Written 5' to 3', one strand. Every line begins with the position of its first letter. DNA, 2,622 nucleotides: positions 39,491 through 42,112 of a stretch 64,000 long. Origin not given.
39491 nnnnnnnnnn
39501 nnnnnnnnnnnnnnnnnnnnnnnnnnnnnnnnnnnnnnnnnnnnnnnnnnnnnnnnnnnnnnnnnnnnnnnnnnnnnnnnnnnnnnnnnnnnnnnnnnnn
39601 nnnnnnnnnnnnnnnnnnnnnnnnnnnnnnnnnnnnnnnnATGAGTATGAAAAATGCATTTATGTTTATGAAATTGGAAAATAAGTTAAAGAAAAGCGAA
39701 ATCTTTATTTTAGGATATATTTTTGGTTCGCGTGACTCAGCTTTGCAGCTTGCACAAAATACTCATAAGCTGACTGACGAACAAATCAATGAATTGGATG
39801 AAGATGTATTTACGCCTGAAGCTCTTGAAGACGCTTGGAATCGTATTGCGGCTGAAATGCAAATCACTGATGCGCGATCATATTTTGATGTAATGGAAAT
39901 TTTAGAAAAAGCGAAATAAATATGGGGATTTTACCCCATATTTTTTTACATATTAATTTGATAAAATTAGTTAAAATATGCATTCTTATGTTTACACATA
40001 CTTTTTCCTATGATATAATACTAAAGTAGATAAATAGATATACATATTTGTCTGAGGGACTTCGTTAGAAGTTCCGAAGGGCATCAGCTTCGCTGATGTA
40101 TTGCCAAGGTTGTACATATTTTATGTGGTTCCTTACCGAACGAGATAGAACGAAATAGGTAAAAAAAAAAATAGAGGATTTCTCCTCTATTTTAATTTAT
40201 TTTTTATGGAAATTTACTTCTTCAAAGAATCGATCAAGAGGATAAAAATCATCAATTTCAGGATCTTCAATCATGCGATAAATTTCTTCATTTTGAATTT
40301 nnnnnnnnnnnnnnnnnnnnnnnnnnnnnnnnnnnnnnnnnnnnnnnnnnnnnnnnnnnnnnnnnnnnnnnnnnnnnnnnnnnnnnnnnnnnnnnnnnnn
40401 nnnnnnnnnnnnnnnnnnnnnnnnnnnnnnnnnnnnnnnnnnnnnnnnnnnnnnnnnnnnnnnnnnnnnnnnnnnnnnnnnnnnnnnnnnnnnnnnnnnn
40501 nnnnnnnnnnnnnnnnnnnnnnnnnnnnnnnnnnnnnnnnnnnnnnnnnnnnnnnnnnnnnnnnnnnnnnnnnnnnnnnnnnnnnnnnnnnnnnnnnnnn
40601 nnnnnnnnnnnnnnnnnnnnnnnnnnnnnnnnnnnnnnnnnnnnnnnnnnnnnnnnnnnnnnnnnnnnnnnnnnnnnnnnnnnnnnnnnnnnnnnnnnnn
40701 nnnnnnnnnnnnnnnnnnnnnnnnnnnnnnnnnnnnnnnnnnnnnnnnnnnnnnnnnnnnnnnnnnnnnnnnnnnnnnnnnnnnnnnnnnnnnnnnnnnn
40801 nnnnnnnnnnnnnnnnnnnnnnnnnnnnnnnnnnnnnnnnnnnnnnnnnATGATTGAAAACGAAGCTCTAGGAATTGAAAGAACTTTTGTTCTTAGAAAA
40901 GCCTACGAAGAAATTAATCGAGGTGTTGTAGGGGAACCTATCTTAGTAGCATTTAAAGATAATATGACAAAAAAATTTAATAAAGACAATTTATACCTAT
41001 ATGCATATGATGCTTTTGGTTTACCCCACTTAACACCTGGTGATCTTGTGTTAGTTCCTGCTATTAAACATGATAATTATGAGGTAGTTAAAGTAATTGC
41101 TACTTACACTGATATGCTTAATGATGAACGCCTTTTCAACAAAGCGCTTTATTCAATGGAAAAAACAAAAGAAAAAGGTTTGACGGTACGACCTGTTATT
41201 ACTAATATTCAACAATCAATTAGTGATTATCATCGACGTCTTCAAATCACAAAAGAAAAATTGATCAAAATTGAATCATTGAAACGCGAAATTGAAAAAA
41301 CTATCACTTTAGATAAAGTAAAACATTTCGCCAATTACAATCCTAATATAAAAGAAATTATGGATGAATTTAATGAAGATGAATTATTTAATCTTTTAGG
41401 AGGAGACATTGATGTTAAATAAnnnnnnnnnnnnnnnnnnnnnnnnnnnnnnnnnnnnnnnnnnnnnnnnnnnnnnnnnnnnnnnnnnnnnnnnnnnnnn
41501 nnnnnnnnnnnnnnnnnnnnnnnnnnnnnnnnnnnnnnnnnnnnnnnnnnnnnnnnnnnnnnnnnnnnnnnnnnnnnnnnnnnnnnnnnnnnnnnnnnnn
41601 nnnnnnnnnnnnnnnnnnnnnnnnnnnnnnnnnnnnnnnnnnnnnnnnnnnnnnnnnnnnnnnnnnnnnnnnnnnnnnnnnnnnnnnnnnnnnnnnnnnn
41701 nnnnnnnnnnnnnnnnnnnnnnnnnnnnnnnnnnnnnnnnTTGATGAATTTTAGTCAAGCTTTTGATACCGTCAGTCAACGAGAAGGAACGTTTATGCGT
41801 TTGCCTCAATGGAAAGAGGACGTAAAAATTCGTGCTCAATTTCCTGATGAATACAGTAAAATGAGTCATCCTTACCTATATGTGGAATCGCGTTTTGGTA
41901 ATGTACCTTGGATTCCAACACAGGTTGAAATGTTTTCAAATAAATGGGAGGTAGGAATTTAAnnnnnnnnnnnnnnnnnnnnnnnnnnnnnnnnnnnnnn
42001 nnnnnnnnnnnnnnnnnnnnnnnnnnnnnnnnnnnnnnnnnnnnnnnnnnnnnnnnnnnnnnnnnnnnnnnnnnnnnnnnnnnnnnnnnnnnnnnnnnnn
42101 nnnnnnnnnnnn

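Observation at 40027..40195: Promoter-to-terminator ORF-less transcript with stable hairpins: candidate phage small RNA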

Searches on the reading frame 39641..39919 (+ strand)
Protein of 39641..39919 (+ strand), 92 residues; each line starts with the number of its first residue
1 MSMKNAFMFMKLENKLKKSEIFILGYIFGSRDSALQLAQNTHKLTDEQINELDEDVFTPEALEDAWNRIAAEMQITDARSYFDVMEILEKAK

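Call 29: search_protein_families(library=phrogs, proteins=[window:39641-39919:+], max_evalue=0.01)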
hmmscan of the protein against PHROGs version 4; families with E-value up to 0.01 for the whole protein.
window:39641-39919:+ (92 aa): 0 families

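Call 30: search_protein_families(library=pfam, proteins=[window:39641-39919:+], max_evalue=0.01)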
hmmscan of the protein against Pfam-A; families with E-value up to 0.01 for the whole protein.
window:39641-39919:+ (92 aa): 1 family
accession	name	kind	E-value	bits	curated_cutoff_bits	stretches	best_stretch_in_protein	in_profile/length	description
PF08463.15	EcoEI_R_C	-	0.0036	17.8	24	1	33-72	19-60/163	EcoEI R protein C-terminal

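Call 86: find_homologous_proteins(query=window:39641-39916:+, max_evalue=0.001)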
Query window:39641-39916:+ (92 aa): 7 proteins with E <= 0.001 among 10 candidates.
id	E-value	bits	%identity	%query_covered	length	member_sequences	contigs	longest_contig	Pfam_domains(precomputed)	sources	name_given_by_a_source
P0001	1.8e-51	189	99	100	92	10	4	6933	-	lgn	-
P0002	1.1e-43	164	89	96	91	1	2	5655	-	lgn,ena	-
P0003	2.1e-43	163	89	96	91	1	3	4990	-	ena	-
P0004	2.2e-43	163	89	96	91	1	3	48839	-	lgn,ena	-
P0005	2.3e-43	163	89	96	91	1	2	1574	-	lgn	-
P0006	3.1e-43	163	88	96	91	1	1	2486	-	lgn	-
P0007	8.9e-38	145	89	86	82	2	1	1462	-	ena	-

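Call 87: find_encoding_contigs(protein=P0004, flank=1500, max_places=4)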
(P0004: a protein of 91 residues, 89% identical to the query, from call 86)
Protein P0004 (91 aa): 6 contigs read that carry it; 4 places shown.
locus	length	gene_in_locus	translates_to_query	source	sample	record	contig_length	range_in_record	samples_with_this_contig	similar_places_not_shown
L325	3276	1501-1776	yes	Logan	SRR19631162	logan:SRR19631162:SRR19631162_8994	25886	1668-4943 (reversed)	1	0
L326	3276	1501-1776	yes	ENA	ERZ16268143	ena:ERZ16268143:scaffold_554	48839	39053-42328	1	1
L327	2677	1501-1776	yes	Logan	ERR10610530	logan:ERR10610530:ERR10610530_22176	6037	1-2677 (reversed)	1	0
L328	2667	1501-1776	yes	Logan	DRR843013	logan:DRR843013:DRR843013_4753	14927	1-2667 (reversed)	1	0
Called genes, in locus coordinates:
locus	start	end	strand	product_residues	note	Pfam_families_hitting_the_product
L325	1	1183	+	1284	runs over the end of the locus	PF02811:PHP, PF07733:DNA_pol3_alpha, PF17657:DNA_pol3_finger, PF14579:HHH_6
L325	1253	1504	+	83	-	-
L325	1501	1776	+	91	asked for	-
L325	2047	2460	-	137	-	-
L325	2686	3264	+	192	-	-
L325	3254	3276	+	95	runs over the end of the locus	-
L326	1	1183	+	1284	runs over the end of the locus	PF02811:PHP, PF07733:DNA_pol3_alpha, PF17657:DNA_pol3_finger, PF14579:HHH_6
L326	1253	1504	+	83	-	-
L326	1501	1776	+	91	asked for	-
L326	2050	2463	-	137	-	-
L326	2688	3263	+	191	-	-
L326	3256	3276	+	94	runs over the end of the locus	-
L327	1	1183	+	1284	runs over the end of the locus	PF02811:PHP, PF07733:DNA_pol3_alpha, PF17657:DNA_pol3_finger, PF14579:HHH_6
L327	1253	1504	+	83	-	-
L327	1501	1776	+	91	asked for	-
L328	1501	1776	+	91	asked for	-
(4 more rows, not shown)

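Call 88: find_encoding_contigs(protein=P0002, flank=1500, max_places=4)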
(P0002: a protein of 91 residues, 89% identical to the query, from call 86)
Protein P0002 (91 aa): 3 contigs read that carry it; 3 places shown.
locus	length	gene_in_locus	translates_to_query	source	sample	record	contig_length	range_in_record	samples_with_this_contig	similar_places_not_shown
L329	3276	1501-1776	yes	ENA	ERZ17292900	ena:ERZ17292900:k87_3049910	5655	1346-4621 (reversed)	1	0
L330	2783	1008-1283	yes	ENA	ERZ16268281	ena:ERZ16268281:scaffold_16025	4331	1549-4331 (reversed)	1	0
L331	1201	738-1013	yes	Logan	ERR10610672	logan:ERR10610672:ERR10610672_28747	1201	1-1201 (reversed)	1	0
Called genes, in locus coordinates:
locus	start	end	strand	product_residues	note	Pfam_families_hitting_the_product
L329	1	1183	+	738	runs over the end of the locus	?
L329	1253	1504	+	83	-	-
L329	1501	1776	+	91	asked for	-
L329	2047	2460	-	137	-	-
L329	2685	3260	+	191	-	-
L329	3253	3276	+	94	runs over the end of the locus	-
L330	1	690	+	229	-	?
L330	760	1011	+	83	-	-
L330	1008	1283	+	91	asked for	-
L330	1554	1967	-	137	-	-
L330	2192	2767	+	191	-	-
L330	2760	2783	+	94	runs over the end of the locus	-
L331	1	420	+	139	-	?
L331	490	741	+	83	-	-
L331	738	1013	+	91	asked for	-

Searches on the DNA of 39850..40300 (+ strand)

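Call 6: search_dna_similar(query=window:39900-40260:+, collection=phages, mode=distant, max_rows=40)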
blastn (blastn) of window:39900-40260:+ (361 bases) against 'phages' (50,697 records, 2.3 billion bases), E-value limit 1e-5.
Records with a match: 1; places in all: 1; records where one place covers at least 80% of the query: 1.
Best place of each record, by identity: 90-95% 1.
By first word of the organism name: Enterococcus 1.
By host as written in the record: - 1.
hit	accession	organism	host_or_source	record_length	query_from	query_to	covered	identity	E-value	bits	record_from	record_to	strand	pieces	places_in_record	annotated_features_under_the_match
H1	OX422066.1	Enterococcus phage Planchet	-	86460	1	361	100%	93.4%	5e-151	538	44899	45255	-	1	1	Hypothetical protein (x2)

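Call 8: get_annotated_region(hit=H1, flank=3000)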
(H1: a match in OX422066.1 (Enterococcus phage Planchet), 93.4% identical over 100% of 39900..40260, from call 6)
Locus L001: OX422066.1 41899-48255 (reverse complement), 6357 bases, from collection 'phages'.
description: Enterococcus phage Planchet genome assembly, complete genome: monopartite.
organism: Enterococcus phage Planchet (NCBI taxid 3014452)
taxonomy: Viruses; Duplodnaviria; Heunggongvirae; Uroviricota; Caudoviricetes; Andrewesvirinae; Denvervirus
host: -; source: -; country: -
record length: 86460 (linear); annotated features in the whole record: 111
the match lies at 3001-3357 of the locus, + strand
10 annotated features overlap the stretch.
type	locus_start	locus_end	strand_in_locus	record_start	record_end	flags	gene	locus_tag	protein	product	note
CDS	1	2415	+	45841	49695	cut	-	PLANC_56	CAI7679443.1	DNA polymerase III alpha subunit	-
CDS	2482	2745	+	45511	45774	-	-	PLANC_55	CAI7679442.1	Hypothetical protein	-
CDS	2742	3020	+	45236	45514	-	-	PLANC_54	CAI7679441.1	Hypothetical protein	-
CDS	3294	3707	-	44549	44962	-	-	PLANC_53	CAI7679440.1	Hypothetical protein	-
CDS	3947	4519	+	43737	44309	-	-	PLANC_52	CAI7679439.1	Hypothetical protein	-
CDS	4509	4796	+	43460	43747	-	-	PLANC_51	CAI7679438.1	Hypothetical protein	-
CDS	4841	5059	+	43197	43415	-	-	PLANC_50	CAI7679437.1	Hypothetical protein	-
CDS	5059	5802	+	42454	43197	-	-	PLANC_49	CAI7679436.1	dUTPase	-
CDS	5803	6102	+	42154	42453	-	-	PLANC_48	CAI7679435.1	Hypothetical protein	-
CDS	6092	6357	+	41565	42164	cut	-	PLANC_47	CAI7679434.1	Guanylate kinase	-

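Call 9: search_rna_families(source=window, start=39850, end=40300, threshold=evalue, max_evalue=10, show_alignments=3)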
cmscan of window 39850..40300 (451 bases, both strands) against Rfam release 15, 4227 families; matches with E-value up to 10: 22.
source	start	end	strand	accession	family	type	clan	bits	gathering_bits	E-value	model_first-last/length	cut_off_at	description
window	40110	40201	+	RF02029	sraA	Gene; sRNA;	-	31.3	56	0.0052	1-95/95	no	sraA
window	40163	40236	-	RF00368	sroB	Gene; sRNA;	-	24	44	0.82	1-83/83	no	sroB RNA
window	39910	40003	-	RF02029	sraA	Gene; sRNA;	-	22.6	56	0.37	1-95/95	no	sraA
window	39906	39946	-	RF02420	Bp1_162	Gene; sRNA;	-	21.6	50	0.26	1-100/100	no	Burkholderia sRNA Bp1_Cand612_SIPHT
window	40157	40226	-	RF02058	STnc400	Gene;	-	21.1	80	0.12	1-125/125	no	Gammaproteobacterial sRNA STnc400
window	39868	39951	+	RF02029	sraA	Gene; sRNA;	-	19.9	56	1.4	1-95/95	no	sraA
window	40233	40297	-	RF00203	snoR160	Gene; snRNA; snoRNA; CD-box;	-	18.9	42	3.3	1-80/80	no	Small nucleolar RNA R160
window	40121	40204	-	RF02629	RmaA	Gene; sRNA;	-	18.2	57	1.2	1-113/113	no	Regulator of motility and amylovoran A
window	40158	40227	-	RF02029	sraA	Gene; sRNA;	-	18.2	56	3.1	1-95/95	no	sraA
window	40221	40292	-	RF02297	TtnuCD21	Gene; snRNA; snoRNA; CD-box;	-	17.7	70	7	1-65/65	no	Tetrahymena snoRNA TtnuCD21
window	40007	40090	+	RF01743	leu-phe_leader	Cis-reg; leader;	-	17.2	70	2.8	1-162/162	no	leu/phe leader RNA from Lactococcus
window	40170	40257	-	RF04134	MIR7504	Gene; miRNA;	-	16.8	83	3.9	1-124/124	no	MIR7504 microRNA precursor family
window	40036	40200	+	RF01582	RUF4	Gene; sRNA;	-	16.6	55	0.75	1-277/277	no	RNA of unknown function RUF4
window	39881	39947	+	RF04339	Plastid-psbJ-3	Cis-reg;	CL00152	16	61.7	3.8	21-125/125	no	Plastid-psbJ-3 3UTR RNA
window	40107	40224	+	RF01443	S_pombe_snR91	Gene; snRNA; snoRNA; HACA-box;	-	15.4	50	4.2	1-144/144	no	small nucleolar RNA snR91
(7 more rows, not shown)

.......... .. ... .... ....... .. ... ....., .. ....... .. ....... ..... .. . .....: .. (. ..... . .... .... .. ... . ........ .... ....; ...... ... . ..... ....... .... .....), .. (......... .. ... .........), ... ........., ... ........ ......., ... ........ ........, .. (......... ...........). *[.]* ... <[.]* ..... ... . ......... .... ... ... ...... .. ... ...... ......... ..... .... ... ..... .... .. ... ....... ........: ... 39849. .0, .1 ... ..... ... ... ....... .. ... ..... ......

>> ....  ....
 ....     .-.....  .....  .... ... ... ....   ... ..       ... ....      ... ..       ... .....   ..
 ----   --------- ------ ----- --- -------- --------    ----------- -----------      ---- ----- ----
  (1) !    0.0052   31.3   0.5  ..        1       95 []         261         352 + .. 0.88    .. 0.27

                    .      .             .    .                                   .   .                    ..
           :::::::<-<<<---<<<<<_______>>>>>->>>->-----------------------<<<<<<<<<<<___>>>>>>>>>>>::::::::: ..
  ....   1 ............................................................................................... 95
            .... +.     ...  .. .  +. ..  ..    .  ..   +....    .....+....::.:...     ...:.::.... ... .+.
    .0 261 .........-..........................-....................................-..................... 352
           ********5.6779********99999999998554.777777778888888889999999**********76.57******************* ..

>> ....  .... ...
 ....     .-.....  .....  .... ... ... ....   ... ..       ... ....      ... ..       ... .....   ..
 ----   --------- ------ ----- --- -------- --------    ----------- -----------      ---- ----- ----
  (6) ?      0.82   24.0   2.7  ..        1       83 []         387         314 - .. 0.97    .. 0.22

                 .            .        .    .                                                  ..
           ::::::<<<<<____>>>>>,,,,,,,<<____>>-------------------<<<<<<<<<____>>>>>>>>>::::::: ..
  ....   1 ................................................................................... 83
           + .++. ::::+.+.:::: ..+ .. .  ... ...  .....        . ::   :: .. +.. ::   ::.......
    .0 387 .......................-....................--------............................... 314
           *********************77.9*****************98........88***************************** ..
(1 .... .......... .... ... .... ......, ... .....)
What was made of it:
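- On Any described RNA family (Rfam 15): In the local E-value scan the best hit was sraA at 31 bits against a gathering score of 56, driven by the terminator hairpin (call 9).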

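Call 78: search_dna_similar(query=window:40027-40165:+, collection=plasmids, mode=distant, max_evalue=10, max_rows=10)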
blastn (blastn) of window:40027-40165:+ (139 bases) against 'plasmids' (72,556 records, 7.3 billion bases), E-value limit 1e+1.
Records with a match: 4; places in all: 4; records where one place covers at least 80% of the query: 0.
Best place of each record, by identity: 90-95% 3; 80-90% 1.
By first word of the organism name: Rhizobium 1; Phyllobacterium 1; Vibrio 1; Lactiplantibacillus 1.
By predicted mobility (MOB-suite, as given by PLSDB): non-mobilizable 2; conjugative 1; mobilizable 1.
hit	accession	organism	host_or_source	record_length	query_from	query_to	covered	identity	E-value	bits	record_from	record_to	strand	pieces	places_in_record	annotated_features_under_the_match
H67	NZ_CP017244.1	Rhizobium etli 8C-3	Phaseolus vulgaris,cell culture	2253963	42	86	32%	80.0%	5e+0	37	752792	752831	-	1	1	record has no annotation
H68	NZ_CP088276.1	Phyllobacterium sp. T1293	Melilotus albus,Cell culture,root nodule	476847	57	86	22%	93.3%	1e-1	43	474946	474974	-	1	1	DUF11 domain-containing protein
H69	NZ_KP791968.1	Vibrio parahaemolyticus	-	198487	65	92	20%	92.9%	1e-1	43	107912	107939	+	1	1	SprT family zinc-dependent metalloprotease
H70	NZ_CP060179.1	Lactiplantibacillus plantarum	pure culture,Sour porridge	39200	1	25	18%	92.0%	5e+0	37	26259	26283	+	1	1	none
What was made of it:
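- Closest known: Enterococcus faecalis pAD1 par locus. Different: There are no shared direct repeats between the two transcripts, and no hit in plasmids (call 78).
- No hit in plasmids (call 78).
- Tried and rejected: Against plasmids it found only chance hits (call 78).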

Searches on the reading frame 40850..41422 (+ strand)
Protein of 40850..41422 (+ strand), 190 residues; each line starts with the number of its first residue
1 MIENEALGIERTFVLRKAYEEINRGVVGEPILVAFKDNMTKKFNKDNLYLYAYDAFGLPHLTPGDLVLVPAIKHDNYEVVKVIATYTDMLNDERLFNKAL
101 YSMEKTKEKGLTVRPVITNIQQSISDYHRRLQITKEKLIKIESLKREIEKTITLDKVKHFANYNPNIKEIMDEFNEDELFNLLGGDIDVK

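Call 29: search_protein_families(library=phrogs, proteins=[window:40850-41422:+], max_evalue=0.01)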
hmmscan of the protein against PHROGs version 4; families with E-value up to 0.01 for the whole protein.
window:40850-41422:+ (190 aa): 1 family
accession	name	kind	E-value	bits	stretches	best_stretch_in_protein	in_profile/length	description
phrog_3489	-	unknown function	0.0002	22.4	0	32-175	7-123/125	-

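Call 30: search_protein_families(library=pfam, proteins=[window:40850-41422:+], max_evalue=0.01)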
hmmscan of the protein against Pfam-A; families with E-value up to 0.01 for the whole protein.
window:40850-41422:+ (190 aa): 0 families

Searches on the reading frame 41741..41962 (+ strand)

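Call 29: search_protein_families(library=phrogs, proteins=[window:41741-41962:+], max_evalue=0.01)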
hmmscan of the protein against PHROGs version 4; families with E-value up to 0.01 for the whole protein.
window:41741-41962:+ (73 aa): 1 family
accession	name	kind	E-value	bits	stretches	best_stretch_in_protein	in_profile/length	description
phrog_1048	-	unknown function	8.3e-07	30.2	1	1-71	109-193/211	-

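Call 30: search_protein_families(library=pfam, proteins=[window:41741-41962:+], max_evalue=0.01)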
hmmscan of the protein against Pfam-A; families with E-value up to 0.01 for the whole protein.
window:41741-41962:+ (73 aa): 1 family
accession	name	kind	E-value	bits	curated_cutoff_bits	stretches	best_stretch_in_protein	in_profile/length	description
PF11195.14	Tad2-like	-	1.5e-09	38.7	25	1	2-71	1-72/73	Thoeris anti-defense 2-like domain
